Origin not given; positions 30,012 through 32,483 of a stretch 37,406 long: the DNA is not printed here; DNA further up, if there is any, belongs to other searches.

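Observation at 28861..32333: McrBC-like module: EVE + extra sensor region + McrB-type GTPase, translationally coupled to a long PD-(D/E)xK partner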

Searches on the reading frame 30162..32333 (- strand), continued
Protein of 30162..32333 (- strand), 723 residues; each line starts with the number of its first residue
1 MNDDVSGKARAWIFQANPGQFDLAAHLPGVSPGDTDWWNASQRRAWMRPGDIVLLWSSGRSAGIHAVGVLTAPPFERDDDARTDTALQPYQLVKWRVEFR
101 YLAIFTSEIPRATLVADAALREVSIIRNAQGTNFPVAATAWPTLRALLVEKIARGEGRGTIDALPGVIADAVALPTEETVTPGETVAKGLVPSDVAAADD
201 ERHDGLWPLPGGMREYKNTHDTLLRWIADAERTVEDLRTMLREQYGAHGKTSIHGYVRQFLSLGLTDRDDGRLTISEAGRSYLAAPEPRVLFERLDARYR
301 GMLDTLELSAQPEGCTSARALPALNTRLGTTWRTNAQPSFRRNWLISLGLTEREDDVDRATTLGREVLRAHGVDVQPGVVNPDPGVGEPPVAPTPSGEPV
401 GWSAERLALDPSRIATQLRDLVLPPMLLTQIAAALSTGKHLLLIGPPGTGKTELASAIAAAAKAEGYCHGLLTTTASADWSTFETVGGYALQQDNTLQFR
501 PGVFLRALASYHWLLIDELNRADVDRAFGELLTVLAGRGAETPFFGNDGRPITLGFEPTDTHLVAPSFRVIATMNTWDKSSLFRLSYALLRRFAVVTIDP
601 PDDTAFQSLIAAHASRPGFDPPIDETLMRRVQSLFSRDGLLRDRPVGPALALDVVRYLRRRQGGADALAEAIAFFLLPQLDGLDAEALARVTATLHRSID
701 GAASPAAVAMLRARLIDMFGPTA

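Call 39: find_encoding_contigs(protein=P0013, flank=10000, max_places=3)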
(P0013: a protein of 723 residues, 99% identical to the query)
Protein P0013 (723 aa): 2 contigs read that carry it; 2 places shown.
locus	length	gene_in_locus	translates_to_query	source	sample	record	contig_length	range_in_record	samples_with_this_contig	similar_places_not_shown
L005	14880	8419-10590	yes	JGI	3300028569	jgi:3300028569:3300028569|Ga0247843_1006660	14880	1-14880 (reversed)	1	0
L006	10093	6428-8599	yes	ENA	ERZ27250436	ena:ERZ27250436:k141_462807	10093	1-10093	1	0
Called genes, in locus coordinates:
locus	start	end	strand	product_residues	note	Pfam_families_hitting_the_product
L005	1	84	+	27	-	?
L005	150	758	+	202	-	-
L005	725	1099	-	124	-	PF01850:PIN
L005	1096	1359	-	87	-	PF02604:PhdYeFM_antitox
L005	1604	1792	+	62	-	-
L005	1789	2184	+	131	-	-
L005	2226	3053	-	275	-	-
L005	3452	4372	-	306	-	-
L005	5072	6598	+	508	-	-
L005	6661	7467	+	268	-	PF05685:Uma2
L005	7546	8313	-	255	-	-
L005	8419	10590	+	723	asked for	PF01878:EVE, PF13604:AAA_30 (faint), PF00004:AAA (weak), PF07728:AAA_5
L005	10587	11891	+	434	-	-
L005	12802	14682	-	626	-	PF00990:GGDEF, PF00563:EAL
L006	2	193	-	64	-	?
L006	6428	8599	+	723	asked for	PF01878:EVE, PF13604:AAA_30 (faint), PF00004:AAA (weak), PF07728:AAA_5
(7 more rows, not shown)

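Call 40: find_encoding_contigs(protein=P0019, flank=8000, max_places=3)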
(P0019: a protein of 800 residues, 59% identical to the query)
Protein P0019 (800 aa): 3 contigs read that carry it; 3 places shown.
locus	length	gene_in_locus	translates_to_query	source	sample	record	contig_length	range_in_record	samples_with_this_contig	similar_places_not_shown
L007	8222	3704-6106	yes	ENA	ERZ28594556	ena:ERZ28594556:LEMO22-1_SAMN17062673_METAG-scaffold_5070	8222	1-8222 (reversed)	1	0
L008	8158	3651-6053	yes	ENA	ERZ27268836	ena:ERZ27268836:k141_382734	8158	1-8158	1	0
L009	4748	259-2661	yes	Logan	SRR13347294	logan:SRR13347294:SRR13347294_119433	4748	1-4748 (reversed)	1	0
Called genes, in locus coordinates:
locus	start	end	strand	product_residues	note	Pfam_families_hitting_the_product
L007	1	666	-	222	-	?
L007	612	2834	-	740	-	PF03176:MMPL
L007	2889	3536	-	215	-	PF13424:TPR_12 (weak)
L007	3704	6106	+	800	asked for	PF00440:TetR_N (weak), PF01878:EVE, PF13191:AAA_16 (faint), PF13604:AAA_30 (faint), PF20720:nSTAND3 (weak), PF00004:AAA (weak), PF07728:AAA_5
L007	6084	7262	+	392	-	-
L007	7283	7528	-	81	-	PF09932:DUF2164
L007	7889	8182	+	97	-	PF00076:RRM_1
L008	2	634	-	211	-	?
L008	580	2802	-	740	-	PF03176:MMPL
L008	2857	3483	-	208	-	PF13424:TPR_12 (weak)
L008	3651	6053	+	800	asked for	PF00440:TetR_N (weak), PF01878:EVE, PF13191:AAA_16 (faint), PF13604:AAA_30 (faint), PF20720:nSTAND3 (weak), PF00004:AAA (weak), PF07728:AAA_5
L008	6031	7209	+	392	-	-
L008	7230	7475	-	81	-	PF09932:DUF2164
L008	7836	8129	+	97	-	PF00076:RRM_1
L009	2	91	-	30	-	?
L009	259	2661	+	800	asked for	PF00440:TetR_N (weak), PF01878:EVE, PF13191:AAA_16 (faint), PF13604:AAA_30 (faint), PF20720:nSTAND3 (weak), PF00004:AAA (weak), PF07728:AAA_5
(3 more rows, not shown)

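Call 46: search_protein_families(library=pfam, proteins=[P0024, P0041, P0046, P0071, P0019], max_evalue=1)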
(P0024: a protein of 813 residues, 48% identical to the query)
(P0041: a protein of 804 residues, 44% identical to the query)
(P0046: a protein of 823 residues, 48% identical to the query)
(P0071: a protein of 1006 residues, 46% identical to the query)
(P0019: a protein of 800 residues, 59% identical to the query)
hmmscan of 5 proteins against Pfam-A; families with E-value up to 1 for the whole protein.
P0024 (813 aa): 26 families (the best 25 are shown)
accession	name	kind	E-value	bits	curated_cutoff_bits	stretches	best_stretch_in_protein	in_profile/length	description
PF07728.20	AAA_5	-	4.2e-18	66.1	22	1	526-679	1-139/139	AAA domain (dynein-related subfamily)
PF07726.17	AAA_3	-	6.3e-06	26.6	27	1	526-680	1-130/131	ATPase family associated with various cellular activities (AAA)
PF13191.12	AAA_16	-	2.2e-05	25.5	32.6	1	522-606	20-103/167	AAA ATPase domain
PF00004.35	AAA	-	2.7e-05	25.1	21.2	1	527-584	1-47/131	ATPase family associated with various cellular activities (AAA)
PF20720.3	nSTAND3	-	3.5e-05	24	27.2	1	510-556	3-47/155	Novel STAND NTPase 3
PF13604.12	AAA_30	-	5.7e-05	23.4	27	1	521-612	14-104/191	AAA domain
PF12775.13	AAA_7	-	0.00025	21.1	25.8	1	521-612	30-116/181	P-loop containing dynein motor region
PF01695.23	IstB_IS21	-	0.00043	20.3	24.1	1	522-553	90-121/238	IstB-like ATP binding protein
PF20030.5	bpMoxR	-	0.0012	18.4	27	1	517-551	24-58/205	MoxR domain in the MoxR-vWA-beta-propeller ternary systems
PF13245.12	AAA_19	-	0.0028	18.3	25.1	1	519-614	6-108/134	AAA domain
PF13401.12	AAA_22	-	0.0039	17.9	27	1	524-565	5-46/130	AAA domain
PF01078.27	Mg_chelatase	-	0.0043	16.9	20.3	1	522-545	19-43/207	Magnesium chelatase, subunit ChlI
PF05496.18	RuvB_N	-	0.0049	17.1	27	1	523-547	32-56/159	Holliday junction DNA helicase RuvB P-loop domain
PF13238.12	AAA_18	-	0.027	15.4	29.4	1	528-581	2-37/128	AAA domain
PF13671.12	AAA_33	-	0.027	15.2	27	1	527-549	2-24/143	AAA domain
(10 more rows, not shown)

P0041 (804 aa): 25 families
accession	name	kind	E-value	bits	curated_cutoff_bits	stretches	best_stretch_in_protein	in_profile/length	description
PF07728.20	AAA_5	-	1.5e-19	70.9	22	1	517-670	1-139/139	AAA domain (dynein-related subfamily)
PF01695.23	IstB_IS21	-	2.7e-05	24.2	24.1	1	509-545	86-122/238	IstB-like ATP binding protein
PF13604.12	AAA_30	-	4.7e-05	23.6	27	1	513-632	15-132/191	AAA domain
PF07726.17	AAA_3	-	5.2e-05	23.6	27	1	517-671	1-130/131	ATPase family associated with various cellular activities (AAA)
PF20720.3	nSTAND3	-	8.4e-05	22.8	27.2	1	505-545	7-47/155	Novel STAND NTPase 3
PF13245.12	AAA_19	-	0.0002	22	25.1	1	508-633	4-134/134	AAA domain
PF00004.35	AAA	-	0.00035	21.5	21.2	1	518-539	1-22/131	ATPase family associated with various cellular activities (AAA)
PF12775.13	AAA_7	-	0.00042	20.3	25.8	1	512-603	30-116/181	P-loop containing dynein motor region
PF25213.1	HVO_A0261_N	-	0.00075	19.8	35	1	274-334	15-70/86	HVO_A0261 N-terminal domain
PF06068.19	TIP49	-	0.0049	16.5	23.8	1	514-538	49-73/347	TIP49 P-loop domain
PF13191.12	AAA_16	-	0.0072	17.3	32.6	1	506-547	13-52/167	AAA ATPase domain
PF01078.27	Mg_chelatase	-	0.0072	16.2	20.3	1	513-536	19-43/207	Magnesium chelatase, subunit ChlI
PF13481.12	AAA_25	-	0.0083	16.2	27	1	511-537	28-55/195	AAA domain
PF05496.18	RuvB_N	-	0.011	15.9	27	1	513-538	31-56/159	Holliday junction DNA helicase RuvB P-loop domain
PF13401.12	AAA_22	-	0.017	15.9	27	1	515-569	5-59/130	AAA domain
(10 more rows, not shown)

P0046 (823 aa): 34 families (the best 25 are shown)
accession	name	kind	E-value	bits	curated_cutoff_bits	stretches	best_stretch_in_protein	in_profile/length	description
PF07728.20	AAA_5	-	1e-21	77.9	22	1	536-689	1-139/139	AAA domain (dynein-related subfamily)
PF20720.3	nSTAND3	-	4.3e-06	26.9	27.2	1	525-564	8-47/155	Novel STAND NTPase 3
PF07726.17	AAA_3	-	4.6e-06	27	27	1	536-691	1-131/131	ATPase family associated with various cellular activities (AAA)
PF13604.12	AAA_30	-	5.3e-06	26.7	27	1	530-650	13-131/191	AAA domain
PF00004.35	AAA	-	9.2e-06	26.6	21.2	1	537-661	1-99/131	ATPase family associated with various cellular activities (AAA)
PF01695.23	IstB_IS21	-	5e-05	23.3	24.1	1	532-570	90-127/238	IstB-like ATP binding protein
PF12775.13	AAA_7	-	8.9e-05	22.5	25.8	1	531-621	30-115/181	P-loop containing dynein motor region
PF13191.12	AAA_16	-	0.00011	23.2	32.6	1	526-567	14-59/167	AAA ATPase domain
PF13238.12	AAA_18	-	0.00014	22.8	29.4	1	538-598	2-44/128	AAA domain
PF13401.12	AAA_22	-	0.00045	21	27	1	534-580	5-51/130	AAA domain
PF13245.12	AAA_19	-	0.00057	20.5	25.1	1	527-651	4-133/134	AAA domain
PF01078.27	Mg_chelatase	-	0.00081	19.3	20.3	1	532-555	19-43/207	Magnesium chelatase, subunit ChlI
PF05496.18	RuvB_N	-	0.0021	18.3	27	1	533-564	32-63/159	Holliday junction DNA helicase RuvB P-loop domain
PF20030.5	bpMoxR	-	0.0044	16.6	27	1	530-557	27-54/205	MoxR domain in the MoxR-vWA-beta-propeller ternary systems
PF13481.12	AAA_25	-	0.0053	16.9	27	1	531-560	30-59/195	AAA domain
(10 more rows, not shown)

P0071 (1006 aa): 24 families
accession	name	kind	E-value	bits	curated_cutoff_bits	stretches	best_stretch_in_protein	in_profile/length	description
PF07728.20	AAA_5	-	2.2e-19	70.3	22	1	719-872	1-139/139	AAA domain (dynein-related subfamily)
PF07726.17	AAA_3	-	1.5e-06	28.6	27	1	719-873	1-130/131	ATPase family associated with various cellular activities (AAA)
PF13191.12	AAA_16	-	1.2e-05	26.3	32.6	1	713-799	20-103/167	AAA ATPase domain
PF00004.35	AAA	-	2.1e-05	25.4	21.2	1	720-817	1-95/131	ATPase family associated with various cellular activities (AAA)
PF13604.12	AAA_30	-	0.00056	20.1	27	1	713-804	13-103/191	AAA domain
PF01695.23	IstB_IS21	-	0.00063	19.8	24.1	1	714-754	89-128/238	IstB-like ATP binding protein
PF20720.3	nSTAND3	-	0.0008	19.6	27.2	1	710-747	10-47/155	Novel STAND NTPase 3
PF13401.12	AAA_22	-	0.001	19.8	27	1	717-743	5-31/130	AAA domain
PF01078.27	Mg_chelatase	-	0.0034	17.2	20.3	1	711-738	17-43/207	Magnesium chelatase, subunit ChlI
PF12775.13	AAA_7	-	0.0038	17.2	25.8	1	714-801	30-112/181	P-loop containing dynein motor region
PF20030.5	bpMoxR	-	0.0075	15.8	27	1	706-741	20-55/205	MoxR domain in the MoxR-vWA-beta-propeller ternary systems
PF05496.18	RuvB_N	-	0.0091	16.2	27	1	718-741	34-57/159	Holliday junction DNA helicase RuvB P-loop domain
PF00006.31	ATP-synt_ab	-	0.011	15.8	29.5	1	710-752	7-49/213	ATP synthase alpha/beta family, nucleotide-binding domain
PF13245.12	AAA_19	-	0.014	16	25.1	1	717-806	11-107/134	AAA domain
PF13671.12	AAA_33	-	0.03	15.1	27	1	720-742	2-24/143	AAA domain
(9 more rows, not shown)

P0019 (800 aa): 30 families (the best 25 are shown)
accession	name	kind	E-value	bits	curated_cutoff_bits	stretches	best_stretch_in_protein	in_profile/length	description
PF07728.20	AAA_5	-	3.6e-17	63.1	22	1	485-638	1-139/139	AAA domain (dynein-related subfamily)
PF01878.24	EVE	-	2.5e-12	47.4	23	1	71-200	2-140/145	EVE domain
PF00440.29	TetR_N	-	7.8e-07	29.2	24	1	1-29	19-47/47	Bacterial regulatory proteins, tetR family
PF00004.35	AAA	-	2.8e-06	28.2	21.2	1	486-584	1-96/131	ATPase family associated with various cellular activities (AAA)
PF20720.3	nSTAND3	-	2.9e-06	27.5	27.2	1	475-518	9-51/155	Novel STAND NTPase 3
PF13604.12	AAA_30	-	2.8e-05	24.4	27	1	478-569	12-102/191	AAA domain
PF01695.23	IstB_IS21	-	4.1e-05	23.6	24.1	1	481-521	90-128/238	IstB-like ATP binding protein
PF13401.12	AAA_22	-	5.2e-05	24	27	1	482-576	4-104/130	AAA domain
PF13191.12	AAA_16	-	5.3e-05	24.2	32.6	1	479-516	15-63/167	AAA ATPase domain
PF12775.13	AAA_7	-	0.00034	20.6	25.8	1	478-571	28-116/181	P-loop containing dynein motor region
PF07726.17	AAA_3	-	0.00063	20.1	27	1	485-568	1-75/131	ATPase family associated with various cellular activities (AAA)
PF13245.12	AAA_19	-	0.00069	20.2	25.1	1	479-521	7-51/134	AAA domain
PF20030.5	bpMoxR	-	0.0014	18.2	27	1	474-511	22-59/205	MoxR domain in the MoxR-vWA-beta-propeller ternary systems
PF01078.27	Mg_chelatase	-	0.0018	18.1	20.3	1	478-504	17-43/207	Magnesium chelatase, subunit ChlI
PF05496.18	RuvB_N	-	0.0036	17.5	27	1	482-506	32-56/159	Holliday junction DNA helicase RuvB P-loop domain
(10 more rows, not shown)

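Call 47: predict_structure(alignment_id=A3)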
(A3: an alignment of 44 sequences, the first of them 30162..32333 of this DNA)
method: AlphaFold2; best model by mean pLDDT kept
length: 723 residues; sequences in the alignment: 44
mean_pLDDT: 86.1   pTM: 0.52
mean pLDDT of the five models: 86.1, 84.1, 84.1, 83.3, 83.0
residues with pLDDT >= 90: 444; 70-90: 199; 50-70: 31; < 50: 49
segments of 3 or more residues with pLDDT < 50: 1-6, 175-198, 379-394
pLDDT, mean of each block of 10 residues (from residue 1): 58 86 90 93 88 92 95 83 62 87 96 91 70 87 96 96 92 46 33 43 90 84 93 93 78 88 93 95 96 97 97 88 93 90 96 89 96 76 36 60 88 91 92 95 94 96 93 83 83 86 93 93 72 86 87 90 93 84 73 92 93 88 95 96 94 96 94 95 92 95 95 94 72
secondary structure, 60 per line:
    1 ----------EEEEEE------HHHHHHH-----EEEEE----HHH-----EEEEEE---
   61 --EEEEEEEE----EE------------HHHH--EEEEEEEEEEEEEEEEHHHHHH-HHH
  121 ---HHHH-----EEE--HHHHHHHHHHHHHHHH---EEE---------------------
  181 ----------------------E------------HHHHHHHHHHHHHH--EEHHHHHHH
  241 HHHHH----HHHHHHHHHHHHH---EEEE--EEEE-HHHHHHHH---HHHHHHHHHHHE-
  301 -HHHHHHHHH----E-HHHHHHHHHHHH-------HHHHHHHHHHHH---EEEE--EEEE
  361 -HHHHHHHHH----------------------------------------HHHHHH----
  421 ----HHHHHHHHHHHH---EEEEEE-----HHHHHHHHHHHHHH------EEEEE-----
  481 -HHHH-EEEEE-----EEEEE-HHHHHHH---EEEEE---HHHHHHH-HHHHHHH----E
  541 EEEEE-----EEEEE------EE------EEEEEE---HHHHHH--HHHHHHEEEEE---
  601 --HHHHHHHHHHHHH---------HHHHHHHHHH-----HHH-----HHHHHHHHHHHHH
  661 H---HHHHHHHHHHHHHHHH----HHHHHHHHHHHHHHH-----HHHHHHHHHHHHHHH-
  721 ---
elements in order (helices of 4 or more, strands of 3 or more residues): E11-16 H23-29 E35-39 E52-57 E63-70 H89-92 E95-110 H111-116 H124-127 E133-135 H138-153 E157-159 H216-229 H234-245 H250-262 E266-269 E272-275 H277-284 H288-298 H302-310 H317-328 H336-347 E351-354 E357-360 H362-370 H411-416 H425-436 E440-445 H451-464 E471-475 H482-485 E487-491 E497-501 H503-509 E513-517 H521-527 H529-535 E540-545 E551-555 E570-575 H579-584 H587-592 E593-597 H603-615 H625-634 H648-661 H665-680 H685-699 H705-719
